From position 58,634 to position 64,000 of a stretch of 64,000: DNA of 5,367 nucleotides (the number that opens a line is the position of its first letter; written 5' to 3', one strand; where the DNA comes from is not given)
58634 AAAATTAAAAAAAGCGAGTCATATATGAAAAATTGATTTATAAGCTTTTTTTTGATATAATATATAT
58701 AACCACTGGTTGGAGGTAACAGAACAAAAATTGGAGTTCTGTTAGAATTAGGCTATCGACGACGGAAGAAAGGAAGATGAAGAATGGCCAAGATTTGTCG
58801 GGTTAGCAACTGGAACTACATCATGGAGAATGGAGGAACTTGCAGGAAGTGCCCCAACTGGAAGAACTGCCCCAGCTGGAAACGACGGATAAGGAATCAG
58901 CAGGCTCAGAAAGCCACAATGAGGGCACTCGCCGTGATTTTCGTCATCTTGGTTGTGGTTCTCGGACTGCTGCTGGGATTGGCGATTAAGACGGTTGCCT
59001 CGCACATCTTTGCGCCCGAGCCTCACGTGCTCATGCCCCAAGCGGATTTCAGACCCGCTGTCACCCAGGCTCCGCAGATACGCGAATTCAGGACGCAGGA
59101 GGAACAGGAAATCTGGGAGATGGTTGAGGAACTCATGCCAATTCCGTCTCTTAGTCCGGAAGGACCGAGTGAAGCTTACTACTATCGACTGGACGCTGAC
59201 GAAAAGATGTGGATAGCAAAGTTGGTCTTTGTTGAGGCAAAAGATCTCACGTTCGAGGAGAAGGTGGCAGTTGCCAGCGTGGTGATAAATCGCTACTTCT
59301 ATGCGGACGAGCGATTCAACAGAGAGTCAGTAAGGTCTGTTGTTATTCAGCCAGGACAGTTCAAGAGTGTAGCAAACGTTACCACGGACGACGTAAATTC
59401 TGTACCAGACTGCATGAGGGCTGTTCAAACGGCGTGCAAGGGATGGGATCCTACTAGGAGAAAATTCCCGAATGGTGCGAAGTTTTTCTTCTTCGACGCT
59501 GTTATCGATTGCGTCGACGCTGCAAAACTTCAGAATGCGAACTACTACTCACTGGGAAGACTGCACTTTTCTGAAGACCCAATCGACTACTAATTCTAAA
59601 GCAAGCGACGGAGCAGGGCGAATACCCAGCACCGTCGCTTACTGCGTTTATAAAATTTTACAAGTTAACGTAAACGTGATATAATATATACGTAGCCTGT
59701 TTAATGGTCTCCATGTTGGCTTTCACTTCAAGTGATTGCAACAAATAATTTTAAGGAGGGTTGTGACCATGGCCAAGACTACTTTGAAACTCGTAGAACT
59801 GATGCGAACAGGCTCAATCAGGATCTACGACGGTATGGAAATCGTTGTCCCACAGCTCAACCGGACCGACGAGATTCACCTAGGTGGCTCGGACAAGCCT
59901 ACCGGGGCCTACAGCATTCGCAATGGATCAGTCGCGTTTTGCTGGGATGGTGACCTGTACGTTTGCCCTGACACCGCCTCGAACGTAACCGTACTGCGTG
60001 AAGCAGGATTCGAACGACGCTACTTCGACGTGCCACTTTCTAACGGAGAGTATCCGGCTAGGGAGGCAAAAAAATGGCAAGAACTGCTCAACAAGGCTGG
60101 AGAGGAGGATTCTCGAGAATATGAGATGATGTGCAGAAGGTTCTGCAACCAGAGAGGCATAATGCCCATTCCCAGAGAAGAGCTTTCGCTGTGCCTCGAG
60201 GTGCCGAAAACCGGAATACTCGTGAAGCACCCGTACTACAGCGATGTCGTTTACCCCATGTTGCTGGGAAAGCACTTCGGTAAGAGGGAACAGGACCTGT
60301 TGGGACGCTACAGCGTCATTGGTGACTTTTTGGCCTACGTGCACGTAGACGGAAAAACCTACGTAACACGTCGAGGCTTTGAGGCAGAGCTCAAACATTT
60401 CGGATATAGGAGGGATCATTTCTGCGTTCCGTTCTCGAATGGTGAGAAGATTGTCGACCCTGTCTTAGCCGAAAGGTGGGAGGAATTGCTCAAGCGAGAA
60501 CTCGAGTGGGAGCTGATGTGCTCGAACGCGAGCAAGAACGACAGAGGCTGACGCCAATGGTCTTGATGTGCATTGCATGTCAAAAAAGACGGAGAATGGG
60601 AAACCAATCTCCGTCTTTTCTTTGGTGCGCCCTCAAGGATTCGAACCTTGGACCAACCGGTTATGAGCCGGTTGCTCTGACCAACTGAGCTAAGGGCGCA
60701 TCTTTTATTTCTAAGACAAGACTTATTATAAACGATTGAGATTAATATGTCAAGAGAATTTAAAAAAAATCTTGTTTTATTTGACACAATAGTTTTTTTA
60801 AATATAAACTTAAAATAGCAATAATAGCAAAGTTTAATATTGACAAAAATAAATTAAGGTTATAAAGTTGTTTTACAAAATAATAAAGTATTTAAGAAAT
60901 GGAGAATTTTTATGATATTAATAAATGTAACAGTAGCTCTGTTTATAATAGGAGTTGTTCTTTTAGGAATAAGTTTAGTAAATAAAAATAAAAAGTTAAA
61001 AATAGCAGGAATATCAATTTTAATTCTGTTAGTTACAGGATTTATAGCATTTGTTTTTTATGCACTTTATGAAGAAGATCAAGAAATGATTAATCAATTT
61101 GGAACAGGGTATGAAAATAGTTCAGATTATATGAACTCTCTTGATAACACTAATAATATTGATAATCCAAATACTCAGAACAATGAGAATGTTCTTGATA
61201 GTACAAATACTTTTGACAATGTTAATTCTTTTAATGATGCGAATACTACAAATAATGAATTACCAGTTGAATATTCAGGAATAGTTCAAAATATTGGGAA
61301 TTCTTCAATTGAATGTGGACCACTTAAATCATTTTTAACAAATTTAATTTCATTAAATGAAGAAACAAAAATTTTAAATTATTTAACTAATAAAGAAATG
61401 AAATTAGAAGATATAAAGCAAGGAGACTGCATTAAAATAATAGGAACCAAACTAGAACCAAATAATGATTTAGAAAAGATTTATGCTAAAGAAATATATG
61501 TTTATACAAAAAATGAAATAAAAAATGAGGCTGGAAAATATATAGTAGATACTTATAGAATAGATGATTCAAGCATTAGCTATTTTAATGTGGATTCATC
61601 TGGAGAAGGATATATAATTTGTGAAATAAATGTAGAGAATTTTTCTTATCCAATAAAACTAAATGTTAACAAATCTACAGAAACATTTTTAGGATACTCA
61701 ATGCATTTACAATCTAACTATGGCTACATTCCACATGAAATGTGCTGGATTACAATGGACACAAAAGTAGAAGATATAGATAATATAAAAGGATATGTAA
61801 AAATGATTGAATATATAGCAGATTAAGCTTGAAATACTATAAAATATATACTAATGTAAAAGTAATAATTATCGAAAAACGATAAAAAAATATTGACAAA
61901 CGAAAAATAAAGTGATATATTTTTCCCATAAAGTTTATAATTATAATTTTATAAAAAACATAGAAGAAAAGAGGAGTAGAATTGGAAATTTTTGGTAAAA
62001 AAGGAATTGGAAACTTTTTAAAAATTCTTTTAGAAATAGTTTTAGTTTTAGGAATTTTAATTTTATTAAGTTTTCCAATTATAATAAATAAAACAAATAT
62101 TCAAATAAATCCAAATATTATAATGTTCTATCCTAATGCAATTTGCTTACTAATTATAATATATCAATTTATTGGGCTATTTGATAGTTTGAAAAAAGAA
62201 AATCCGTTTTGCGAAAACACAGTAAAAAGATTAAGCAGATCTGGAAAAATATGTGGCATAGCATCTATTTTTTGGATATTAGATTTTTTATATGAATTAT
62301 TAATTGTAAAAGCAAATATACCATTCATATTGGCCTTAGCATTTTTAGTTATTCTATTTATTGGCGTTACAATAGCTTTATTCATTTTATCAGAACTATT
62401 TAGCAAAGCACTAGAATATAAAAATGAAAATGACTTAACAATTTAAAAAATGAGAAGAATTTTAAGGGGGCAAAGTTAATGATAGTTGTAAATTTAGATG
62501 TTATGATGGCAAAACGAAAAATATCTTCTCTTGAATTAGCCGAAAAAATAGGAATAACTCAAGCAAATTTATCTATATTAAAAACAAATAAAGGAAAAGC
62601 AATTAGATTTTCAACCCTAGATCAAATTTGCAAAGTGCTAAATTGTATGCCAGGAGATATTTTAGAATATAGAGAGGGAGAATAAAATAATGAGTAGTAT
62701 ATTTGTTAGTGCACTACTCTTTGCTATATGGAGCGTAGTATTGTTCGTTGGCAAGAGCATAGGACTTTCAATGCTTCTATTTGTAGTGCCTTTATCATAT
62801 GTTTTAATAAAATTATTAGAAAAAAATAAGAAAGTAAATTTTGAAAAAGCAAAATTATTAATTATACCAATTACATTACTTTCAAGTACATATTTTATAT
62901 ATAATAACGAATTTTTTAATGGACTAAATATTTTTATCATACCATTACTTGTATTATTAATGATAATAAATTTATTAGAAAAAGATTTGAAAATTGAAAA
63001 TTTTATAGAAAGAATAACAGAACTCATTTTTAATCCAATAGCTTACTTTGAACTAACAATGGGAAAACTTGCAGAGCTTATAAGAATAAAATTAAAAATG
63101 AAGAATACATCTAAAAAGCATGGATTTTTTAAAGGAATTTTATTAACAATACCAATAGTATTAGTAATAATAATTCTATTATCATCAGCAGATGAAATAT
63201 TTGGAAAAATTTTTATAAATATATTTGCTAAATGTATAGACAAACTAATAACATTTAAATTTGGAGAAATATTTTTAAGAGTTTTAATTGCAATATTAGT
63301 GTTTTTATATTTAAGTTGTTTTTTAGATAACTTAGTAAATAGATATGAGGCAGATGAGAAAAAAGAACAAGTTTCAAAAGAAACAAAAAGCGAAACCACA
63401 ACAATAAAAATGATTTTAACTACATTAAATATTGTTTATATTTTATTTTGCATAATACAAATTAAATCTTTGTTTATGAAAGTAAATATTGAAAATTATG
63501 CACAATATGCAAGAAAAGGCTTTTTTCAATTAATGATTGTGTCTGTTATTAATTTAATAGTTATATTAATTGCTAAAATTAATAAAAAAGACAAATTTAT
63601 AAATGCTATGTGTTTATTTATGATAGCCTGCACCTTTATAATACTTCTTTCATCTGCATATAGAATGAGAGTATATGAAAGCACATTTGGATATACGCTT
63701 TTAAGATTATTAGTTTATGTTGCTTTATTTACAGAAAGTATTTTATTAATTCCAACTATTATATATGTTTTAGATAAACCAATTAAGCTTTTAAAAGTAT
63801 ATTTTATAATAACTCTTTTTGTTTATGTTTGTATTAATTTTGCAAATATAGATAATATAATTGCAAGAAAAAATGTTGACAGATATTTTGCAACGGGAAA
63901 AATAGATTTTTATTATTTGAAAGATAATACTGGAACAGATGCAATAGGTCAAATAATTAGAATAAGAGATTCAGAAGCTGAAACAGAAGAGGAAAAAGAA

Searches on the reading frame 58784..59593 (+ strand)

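Call 74: search_protein_families(library=pfam, proteins=[window:58784-59593:+], max_evalue=0.001)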
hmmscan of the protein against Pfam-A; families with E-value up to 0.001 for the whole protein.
window:58784-59593:+ (269 aa): 1 family
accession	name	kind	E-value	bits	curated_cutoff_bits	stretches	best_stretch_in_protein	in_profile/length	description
PF07486.17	Hydrolase_2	-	5.4e-13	49.9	27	1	157-226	4-69/100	Cell Wall Hydrolase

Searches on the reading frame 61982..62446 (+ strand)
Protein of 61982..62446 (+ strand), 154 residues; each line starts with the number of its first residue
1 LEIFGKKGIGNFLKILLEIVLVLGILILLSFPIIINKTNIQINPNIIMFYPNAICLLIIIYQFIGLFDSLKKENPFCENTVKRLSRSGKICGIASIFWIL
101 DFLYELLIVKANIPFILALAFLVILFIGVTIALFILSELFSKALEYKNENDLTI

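Call 74: search_protein_families(library=pfam, proteins=[window:61982-62446:+], max_evalue=0.001)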
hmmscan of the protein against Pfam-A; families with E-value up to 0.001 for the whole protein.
window:61982-62446:+ (154 aa): 1 family
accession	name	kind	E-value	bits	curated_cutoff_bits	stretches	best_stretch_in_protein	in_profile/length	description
PF11188.13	DUF2975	-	7.6e-18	65.1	27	1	44-154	19-130/130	Protein of unknown function (DUF2975)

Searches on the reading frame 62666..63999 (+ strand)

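Call 74: search_protein_families(library=pfam, proteins=[window:62666-63999:+], max_evalue=0.001)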
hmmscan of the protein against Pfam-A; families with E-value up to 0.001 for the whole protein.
window:62666-63999:+ (444 aa): 1 family
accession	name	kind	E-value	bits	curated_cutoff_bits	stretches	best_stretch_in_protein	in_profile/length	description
PF13687.11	DUF4153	-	1.5e-71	242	27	1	67-432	2-372/373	Domain of unknown function (DUF4153)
